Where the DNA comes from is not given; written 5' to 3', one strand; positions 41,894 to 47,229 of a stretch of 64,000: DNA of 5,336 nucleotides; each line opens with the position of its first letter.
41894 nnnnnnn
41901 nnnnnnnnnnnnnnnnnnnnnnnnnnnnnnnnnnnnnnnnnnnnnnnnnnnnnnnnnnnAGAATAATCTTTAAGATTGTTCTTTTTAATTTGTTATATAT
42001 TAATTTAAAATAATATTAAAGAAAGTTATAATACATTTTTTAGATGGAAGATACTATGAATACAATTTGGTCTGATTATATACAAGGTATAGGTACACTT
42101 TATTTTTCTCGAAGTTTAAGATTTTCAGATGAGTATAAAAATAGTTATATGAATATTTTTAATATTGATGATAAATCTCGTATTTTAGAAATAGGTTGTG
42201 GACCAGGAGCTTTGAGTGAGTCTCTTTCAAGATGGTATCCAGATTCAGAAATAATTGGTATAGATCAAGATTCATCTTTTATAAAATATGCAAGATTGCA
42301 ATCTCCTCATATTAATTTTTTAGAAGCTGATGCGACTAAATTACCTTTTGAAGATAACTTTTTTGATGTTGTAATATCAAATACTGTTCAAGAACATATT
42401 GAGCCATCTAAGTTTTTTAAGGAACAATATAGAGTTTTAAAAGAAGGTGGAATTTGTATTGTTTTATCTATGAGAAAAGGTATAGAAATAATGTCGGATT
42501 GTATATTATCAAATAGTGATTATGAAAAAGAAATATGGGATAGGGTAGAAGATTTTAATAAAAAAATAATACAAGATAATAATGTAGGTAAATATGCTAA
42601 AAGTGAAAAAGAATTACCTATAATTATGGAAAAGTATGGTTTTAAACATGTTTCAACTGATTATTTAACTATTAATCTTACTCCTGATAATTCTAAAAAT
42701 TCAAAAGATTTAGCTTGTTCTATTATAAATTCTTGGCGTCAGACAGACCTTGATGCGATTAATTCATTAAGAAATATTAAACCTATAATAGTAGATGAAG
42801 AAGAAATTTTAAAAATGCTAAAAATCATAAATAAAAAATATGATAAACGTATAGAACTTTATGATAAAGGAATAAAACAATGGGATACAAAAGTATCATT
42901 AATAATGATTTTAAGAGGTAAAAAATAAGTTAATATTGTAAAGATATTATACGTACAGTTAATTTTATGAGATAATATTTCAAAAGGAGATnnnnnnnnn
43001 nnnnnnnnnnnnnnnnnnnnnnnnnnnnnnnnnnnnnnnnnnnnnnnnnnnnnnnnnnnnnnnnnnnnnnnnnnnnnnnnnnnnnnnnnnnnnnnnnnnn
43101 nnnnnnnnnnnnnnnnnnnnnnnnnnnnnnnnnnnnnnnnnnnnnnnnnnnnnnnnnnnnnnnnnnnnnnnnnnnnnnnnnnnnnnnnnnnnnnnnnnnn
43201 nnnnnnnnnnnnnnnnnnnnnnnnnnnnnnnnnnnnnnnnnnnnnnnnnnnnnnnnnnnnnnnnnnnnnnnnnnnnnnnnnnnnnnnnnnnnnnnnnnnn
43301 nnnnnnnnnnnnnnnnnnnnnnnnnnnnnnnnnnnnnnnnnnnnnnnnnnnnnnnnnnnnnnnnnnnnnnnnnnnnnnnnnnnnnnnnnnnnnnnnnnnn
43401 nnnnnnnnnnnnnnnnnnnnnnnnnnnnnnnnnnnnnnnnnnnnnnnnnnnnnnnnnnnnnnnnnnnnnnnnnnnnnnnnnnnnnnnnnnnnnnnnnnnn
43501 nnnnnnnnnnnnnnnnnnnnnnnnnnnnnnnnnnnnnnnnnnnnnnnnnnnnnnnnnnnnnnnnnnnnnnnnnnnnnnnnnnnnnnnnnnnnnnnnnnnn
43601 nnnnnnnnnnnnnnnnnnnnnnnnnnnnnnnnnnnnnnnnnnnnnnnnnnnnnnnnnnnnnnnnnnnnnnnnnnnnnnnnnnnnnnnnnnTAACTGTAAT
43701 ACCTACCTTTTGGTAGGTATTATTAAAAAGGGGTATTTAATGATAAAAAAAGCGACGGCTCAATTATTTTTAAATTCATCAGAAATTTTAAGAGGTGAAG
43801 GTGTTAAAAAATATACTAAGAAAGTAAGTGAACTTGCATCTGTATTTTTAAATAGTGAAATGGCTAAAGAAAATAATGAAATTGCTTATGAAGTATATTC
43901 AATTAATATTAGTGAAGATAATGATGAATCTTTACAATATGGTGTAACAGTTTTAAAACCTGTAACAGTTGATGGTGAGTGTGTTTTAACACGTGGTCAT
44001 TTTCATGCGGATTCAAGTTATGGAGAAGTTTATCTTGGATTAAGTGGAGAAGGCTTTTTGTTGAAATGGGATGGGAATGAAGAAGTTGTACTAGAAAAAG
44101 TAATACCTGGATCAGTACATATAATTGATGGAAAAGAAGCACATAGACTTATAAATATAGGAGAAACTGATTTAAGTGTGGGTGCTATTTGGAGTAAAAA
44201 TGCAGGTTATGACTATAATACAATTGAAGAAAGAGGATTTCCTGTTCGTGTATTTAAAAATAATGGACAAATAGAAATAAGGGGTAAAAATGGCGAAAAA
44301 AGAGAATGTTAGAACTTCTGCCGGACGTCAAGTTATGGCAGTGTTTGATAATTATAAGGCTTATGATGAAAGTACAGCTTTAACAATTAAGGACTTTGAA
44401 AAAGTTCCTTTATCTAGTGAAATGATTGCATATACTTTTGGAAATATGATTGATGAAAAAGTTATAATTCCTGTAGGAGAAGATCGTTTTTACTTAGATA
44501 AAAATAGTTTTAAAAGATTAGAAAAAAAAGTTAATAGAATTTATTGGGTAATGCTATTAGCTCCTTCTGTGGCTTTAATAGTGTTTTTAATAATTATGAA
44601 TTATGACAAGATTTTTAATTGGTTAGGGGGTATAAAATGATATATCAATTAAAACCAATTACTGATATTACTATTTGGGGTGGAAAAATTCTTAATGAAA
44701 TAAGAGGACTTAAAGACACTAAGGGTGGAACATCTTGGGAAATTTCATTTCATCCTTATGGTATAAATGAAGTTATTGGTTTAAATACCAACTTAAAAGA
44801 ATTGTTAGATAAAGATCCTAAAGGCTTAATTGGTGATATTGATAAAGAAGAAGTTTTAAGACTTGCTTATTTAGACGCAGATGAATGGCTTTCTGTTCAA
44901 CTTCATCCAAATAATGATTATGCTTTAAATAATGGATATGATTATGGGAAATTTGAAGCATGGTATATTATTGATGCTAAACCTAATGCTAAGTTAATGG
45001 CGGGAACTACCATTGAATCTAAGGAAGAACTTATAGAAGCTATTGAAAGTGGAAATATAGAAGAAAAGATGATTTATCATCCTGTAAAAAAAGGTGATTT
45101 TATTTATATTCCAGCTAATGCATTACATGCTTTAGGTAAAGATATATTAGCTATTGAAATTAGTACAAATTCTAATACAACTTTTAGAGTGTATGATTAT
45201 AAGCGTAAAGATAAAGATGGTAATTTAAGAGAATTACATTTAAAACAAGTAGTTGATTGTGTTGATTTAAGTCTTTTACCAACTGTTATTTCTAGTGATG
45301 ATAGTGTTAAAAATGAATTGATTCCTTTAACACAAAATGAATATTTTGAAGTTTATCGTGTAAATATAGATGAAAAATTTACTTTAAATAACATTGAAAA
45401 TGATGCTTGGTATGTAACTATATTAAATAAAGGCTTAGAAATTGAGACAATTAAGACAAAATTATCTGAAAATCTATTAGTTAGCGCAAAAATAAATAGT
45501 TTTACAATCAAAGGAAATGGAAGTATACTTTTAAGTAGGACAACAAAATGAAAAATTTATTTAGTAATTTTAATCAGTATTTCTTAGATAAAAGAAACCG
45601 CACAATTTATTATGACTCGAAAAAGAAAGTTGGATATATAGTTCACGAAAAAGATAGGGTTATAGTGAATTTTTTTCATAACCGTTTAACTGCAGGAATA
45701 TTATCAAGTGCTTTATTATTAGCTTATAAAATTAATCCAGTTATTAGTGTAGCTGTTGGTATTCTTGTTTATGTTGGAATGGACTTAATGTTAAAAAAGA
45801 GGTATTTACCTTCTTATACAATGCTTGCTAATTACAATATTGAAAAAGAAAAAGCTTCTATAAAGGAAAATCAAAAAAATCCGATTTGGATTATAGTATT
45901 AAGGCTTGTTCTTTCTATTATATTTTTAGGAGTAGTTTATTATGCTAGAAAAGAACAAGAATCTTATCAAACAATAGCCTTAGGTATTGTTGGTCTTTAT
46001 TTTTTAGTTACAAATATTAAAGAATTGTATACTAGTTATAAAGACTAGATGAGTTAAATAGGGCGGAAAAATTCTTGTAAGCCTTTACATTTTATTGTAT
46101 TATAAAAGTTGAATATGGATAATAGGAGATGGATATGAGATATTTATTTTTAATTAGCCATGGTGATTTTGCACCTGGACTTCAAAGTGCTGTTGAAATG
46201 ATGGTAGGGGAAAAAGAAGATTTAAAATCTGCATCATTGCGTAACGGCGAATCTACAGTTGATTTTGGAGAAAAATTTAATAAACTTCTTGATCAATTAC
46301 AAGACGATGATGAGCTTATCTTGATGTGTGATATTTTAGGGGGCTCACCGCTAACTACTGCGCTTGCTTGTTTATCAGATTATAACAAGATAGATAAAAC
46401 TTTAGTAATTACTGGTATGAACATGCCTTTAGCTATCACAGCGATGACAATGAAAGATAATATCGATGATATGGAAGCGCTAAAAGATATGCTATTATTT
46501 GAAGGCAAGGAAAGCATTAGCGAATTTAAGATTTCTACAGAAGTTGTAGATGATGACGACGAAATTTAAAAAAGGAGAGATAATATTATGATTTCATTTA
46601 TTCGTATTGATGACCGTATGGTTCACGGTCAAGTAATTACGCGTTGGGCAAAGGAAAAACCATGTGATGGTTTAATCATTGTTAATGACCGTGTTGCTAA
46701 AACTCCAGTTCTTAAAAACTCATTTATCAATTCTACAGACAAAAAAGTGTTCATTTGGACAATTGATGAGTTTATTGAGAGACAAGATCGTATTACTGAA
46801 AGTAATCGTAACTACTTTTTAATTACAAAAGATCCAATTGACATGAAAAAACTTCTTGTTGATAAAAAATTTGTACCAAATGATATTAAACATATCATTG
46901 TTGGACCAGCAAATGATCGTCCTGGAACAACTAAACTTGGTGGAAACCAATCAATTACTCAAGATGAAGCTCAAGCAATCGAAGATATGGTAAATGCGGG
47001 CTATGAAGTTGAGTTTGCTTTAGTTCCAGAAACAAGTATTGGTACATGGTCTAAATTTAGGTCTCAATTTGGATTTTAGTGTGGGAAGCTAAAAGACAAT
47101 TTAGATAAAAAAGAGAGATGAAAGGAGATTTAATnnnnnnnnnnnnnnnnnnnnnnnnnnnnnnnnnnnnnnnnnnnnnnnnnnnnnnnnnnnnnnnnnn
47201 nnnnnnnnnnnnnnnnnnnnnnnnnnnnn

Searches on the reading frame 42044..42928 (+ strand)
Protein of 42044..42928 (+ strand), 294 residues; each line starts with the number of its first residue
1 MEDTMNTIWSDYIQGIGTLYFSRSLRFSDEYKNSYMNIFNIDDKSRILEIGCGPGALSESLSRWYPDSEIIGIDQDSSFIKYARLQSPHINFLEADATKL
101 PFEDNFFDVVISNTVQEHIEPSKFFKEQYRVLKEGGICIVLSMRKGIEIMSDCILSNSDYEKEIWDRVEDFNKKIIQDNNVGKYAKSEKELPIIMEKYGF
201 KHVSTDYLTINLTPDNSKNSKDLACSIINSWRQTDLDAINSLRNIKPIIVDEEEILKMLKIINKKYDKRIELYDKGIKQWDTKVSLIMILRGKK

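Call 47: search_protein_families(library=pfam, proteins=[window:42044-42928:+], max_evalue=0.0001)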
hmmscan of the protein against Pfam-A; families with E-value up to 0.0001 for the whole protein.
window:42044-42928:+ (294 aa): 9 families
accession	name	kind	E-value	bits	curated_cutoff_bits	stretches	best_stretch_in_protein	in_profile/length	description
PF08241.18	Methyltransf_11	-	3.1e-24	85.9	21.2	1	48-140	1-95/95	Methyltransferase domain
PF13649.12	Methyltransf_25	-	4.9e-21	75.7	27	1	47-136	1-97/97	Methyltransferase domain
PF13847.12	Methyltransf_31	-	2.3e-19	70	27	1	41-156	1-114/145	Methyltransferase domain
PF08242.18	Methyltransf_12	-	5e-12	46.9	30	1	48-137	1-97/98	Methyltransferase domain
PF01209.24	Ubie_methyltran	-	5.1e-12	46.1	20.1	1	24-147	28-158/233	ubiE/COQ5 methyltransferase family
PF13489.12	Methyltransf_23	-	7.6e-10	39.2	27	1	41-145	20-121/164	Methyltransferase domain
PF07021.18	MetW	-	6.9e-07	29.5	21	1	41-134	11-104/193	Methionine biosynthesis protein MetW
PF05175.20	MTS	-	2e-05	24.7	23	1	41-142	29-140/170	Methyltransferase small domain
PF01728.25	FtsJ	-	6.5e-05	23.4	24.1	0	38-112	15-97/181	FtsJ-like methyltransferase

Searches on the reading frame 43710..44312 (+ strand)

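Call 36: search_protein_families(library=ncbifam, proteins=[window:43710-44312:+], max_evalue=0.00001)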
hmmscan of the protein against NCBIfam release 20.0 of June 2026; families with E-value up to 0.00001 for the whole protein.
window:43710-44312:+ (200 aa): 0 families

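Call 47: search_protein_families(library=pfam, proteins=[window:43710-44312:+], max_evalue=0.0001)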
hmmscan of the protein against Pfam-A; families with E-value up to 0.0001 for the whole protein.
window:43710-44312:+ (200 aa): 1 family
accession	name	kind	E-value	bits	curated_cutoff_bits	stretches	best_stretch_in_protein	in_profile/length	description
PF06560.17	GPI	-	2e-21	76.5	20.7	1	37-191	2-175/182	Glucose-6-phosphate isomerase (GPI)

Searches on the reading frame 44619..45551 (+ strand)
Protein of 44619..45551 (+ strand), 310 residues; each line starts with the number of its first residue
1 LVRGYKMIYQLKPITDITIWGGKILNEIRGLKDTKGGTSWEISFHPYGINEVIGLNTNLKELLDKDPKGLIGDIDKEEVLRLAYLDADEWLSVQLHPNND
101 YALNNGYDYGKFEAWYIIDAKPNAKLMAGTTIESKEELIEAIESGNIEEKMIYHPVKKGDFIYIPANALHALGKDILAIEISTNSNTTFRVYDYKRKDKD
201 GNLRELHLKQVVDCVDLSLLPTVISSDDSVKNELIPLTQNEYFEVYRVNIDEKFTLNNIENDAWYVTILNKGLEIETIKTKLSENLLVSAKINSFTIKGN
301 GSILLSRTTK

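Call 36: search_protein_families(library=ncbifam, proteins=[window:44619-45551:+], max_evalue=0.00001)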
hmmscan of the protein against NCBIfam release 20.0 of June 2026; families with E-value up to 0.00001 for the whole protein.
window:44619-45551:+ (310 aa): 1 family
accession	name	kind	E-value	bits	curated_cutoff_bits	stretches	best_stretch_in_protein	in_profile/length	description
TIGR00218.1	manA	equivalog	1.7e-30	106.4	116.2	1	109-304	153-356/359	mannose-6-phosphate isomerase, class I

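Call 47: search_protein_families(library=pfam, proteins=[window:44619-45551:+], max_evalue=0.0001)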
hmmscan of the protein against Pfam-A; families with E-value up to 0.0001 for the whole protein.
window:44619-45551:+ (310 aa): 1 family
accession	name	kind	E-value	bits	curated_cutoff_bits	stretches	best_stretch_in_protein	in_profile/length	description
PF21621.3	MPI_cupin_dom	-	8.4e-05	22.9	27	0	239-306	7-77/79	Mannose-6-phosphate isomerase, cupin domain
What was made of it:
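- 40955..45551 (+): Upstream hexose-phosphate genes that may belong to the same regulon: PMI 40955-41959, a methyltransferase, NanE 42992-43690, cupin-type GPI 43710-44312 and PMI-like 44619-45551. Pfam and NCBIfam (calls 36, 47).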

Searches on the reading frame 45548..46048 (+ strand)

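Call 36: search_protein_families(library=ncbifam, proteins=[window:45548-46048:+], max_evalue=0.00001)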
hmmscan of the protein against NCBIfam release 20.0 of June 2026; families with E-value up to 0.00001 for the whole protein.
window:45548-46048:+ (166 aa): 0 families

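Call 47: search_protein_families(library=pfam, proteins=[window:45548-46048:+], max_evalue=0.0001)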
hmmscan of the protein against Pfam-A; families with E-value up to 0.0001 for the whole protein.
window:45548-46048:+ (166 aa): 1 family
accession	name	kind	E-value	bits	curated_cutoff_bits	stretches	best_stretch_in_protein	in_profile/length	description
PF11368.13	DUF3169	-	5.4e-05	23.4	31.6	1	53-157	42-151/250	Protein of unknown function (DUF3169)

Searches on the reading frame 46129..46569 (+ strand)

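Call 36: search_protein_families(library=ncbifam, proteins=[window:46129-46569:+], max_evalue=0.00001)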
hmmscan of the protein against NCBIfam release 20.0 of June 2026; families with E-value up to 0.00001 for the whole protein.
window:46129-46569:+ (146 aa): 3 families
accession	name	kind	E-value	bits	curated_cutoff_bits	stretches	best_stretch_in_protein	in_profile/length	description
NF040761.1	AgaF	equivalog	7.8e-25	87.7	130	1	7-136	5-130/144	PTS galactosamine/N-acetylgalactosamine transporter subunit IIA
TIGR00824.1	EIIA-man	subfamily_domain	2.3e-19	69.6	98.35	1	8-116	6-110/116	mannose/fructose/sorbose PTS transporter subunit IIA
NF011670.1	PRK15088.1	equivalog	7.7e-17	61.3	400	1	7-138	6-134/323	PTS mannose transporter subunit IIAB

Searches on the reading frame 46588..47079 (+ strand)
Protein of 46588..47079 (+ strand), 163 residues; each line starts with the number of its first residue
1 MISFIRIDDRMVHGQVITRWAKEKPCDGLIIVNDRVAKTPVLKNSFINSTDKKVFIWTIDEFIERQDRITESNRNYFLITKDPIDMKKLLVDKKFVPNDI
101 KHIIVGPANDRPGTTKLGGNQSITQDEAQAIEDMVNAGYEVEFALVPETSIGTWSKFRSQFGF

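Call 36: search_protein_families(library=ncbifam, proteins=[window:46588-47079:+], max_evalue=0.00001)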
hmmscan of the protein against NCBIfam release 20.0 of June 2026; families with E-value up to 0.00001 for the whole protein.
window:46588-47079:+ (163 aa): 4 families
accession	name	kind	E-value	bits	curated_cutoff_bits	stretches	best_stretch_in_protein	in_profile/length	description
TIGR00854.1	pts-sorbose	subfamily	5e-19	68.9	163.6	1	2-148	2-145/150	mannose/fructose/sorbose PTS transporter subunit IIB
NF011670.1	PRK15088.1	equivalog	1.1e-14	54.2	400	1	2-147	165-308/323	PTS mannose transporter subunit IIAB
NF007288.1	PRK09756.1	equivalog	3.7e-13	49.7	180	1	2-149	3-148/153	PTS galactosamine transporter subunit IIB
NF008508.1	PRK11425.1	equivalog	4.5e-12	46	180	1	2-147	4-146/157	PTS N-acetylgalactosamine transporter subunit IIB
